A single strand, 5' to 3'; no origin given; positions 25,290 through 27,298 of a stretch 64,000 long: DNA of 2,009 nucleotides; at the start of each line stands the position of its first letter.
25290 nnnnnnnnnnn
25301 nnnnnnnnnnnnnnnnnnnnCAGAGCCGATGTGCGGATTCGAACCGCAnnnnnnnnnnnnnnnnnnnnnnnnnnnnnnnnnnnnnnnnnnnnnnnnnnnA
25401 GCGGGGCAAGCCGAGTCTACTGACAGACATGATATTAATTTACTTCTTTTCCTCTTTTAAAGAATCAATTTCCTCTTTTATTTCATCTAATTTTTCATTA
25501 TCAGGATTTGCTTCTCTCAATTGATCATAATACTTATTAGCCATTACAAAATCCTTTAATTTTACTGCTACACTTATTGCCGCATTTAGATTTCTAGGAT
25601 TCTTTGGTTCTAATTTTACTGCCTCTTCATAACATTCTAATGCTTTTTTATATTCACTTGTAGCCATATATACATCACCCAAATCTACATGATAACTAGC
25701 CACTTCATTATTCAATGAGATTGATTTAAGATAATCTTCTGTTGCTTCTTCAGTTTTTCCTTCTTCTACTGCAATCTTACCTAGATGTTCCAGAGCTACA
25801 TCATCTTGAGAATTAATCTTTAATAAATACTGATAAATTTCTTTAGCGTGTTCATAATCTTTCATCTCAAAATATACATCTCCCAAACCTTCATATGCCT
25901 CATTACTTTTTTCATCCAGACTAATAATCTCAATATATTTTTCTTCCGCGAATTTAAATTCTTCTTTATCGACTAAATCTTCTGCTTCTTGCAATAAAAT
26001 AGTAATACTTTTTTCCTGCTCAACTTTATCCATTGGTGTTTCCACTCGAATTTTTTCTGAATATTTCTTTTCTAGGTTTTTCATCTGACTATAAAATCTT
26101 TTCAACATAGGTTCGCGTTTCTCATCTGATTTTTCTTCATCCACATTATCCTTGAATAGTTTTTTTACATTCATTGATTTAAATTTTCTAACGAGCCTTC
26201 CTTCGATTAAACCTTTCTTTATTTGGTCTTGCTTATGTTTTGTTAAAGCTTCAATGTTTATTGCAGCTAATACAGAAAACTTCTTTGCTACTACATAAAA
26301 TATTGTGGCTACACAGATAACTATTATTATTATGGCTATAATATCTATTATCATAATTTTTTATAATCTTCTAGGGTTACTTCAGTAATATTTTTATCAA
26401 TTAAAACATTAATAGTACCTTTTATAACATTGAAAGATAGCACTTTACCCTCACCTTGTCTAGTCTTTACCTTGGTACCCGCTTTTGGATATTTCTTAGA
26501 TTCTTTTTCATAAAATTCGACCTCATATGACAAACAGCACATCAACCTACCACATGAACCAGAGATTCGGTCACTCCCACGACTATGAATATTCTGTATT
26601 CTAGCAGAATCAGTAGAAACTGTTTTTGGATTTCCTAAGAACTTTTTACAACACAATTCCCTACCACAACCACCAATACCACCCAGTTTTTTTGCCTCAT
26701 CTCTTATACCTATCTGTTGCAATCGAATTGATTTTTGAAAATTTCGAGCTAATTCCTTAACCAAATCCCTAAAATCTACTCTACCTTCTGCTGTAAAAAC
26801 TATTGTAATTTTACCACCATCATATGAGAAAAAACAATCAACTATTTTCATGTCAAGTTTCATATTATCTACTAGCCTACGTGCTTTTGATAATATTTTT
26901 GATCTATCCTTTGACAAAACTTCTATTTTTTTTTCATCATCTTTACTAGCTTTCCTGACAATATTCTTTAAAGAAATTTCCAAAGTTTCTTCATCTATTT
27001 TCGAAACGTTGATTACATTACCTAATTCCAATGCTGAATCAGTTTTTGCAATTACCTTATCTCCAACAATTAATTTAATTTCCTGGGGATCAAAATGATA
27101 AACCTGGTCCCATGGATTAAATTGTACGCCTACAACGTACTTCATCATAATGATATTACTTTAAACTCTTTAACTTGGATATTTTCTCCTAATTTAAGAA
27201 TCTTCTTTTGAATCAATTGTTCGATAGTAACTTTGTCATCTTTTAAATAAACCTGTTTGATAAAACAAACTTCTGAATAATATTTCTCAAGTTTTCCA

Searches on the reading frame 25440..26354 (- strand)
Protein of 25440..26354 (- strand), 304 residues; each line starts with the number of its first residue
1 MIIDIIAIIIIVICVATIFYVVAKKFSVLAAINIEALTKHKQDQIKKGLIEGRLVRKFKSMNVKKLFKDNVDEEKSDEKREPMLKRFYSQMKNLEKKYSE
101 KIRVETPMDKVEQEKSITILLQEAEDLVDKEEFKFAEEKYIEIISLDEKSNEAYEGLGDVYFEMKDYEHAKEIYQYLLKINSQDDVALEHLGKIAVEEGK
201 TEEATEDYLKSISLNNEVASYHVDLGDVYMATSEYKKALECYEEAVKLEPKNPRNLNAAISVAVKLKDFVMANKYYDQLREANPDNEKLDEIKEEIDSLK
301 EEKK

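Call 33: search_protein_families(library=pfam, proteins=[window:25440-26354:-], max_evalue=0.001)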
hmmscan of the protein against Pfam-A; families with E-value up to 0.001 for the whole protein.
window:25440-26354:- (304 aa): 25 families
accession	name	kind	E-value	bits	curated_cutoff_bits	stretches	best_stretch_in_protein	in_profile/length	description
PF07719.23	TPR_2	-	2e-21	74.7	27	2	219-252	1-34/34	Tetratricopeptide repeat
PF13414.12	TPR_11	-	7.7e-16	58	26.8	2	226-254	1-29/42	TPR repeat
PF13181.12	TPR_8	-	1.6e-15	56.3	25.7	2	220-252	2-34/34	Tetratricopeptide repeat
PF00515.34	TPR_1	-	4.6e-15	55.1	27.8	1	222-252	4-34/34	Tetratricopeptide repeat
PF13432.12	TPR_16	-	1e-11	45.5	32.7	1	224-286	2-64/65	Tetratricopeptide repeat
PF23914.1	TPR_CcmH_CycH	-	8.7e-11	42.3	42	1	191-287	56-155/158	Cytochrome c-type biogenesis protein H TPR domain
PF14559.12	TPR_19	-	1.3e-10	41.9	25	0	231-290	3-62/68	Tetratricopeptide repeat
PF13428.12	TPR_14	-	2.4e-10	40.5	23.5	0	223-257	5-39/44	Tetratricopeptide repeat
PF13424.12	TPR_12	-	5.8e-10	39.7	30.1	1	187-248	5-74/77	Tetratricopeptide repeat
PF13431.12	TPR_17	-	2.4e-07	31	24.4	0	241-257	1-17/34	Tetratricopeptide repeat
PF13174.12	TPR_6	-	2.9e-07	31.1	26.3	0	153-179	2-28/33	Tetratricopeptide repeat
PF12895.13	ANAPC3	-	6.2e-07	30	27.2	0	138-205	13-76/82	Anaphase-promoting complex, cyclosome, subunit 3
PF13176.12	TPR_7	-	5e-06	26.6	27.9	0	225-253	5-35/36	Tetratricopeptide repeat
PF13374.12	TPR_10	-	1.4e-05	25.4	27.5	0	224-247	7-30/42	Tetratricopeptide repeat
PF25064.1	ARM_TT21_5th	-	2e-05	25.3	27.8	0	157-212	7-61/117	TT21 fifth ARM repeats domain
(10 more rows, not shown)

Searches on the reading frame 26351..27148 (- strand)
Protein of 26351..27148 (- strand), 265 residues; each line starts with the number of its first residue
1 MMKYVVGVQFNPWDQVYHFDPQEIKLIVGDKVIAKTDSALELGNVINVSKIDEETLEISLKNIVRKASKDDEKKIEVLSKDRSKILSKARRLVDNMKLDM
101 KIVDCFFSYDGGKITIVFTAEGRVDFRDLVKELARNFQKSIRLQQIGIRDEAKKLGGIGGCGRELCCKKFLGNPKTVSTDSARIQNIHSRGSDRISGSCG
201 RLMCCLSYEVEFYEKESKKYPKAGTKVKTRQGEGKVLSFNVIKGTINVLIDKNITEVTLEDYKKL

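Call 33: search_protein_families(library=pfam, proteins=[window:26351-27148:-], max_evalue=0.001)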
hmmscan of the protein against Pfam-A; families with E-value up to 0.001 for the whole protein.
window:26351-27148:- (265 aa): 1 family
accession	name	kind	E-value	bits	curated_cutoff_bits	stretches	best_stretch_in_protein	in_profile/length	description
PF04468.17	PSP1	-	1.1e-24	86.9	27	1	61-146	1-86/86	PSP1 C-terminal conserved region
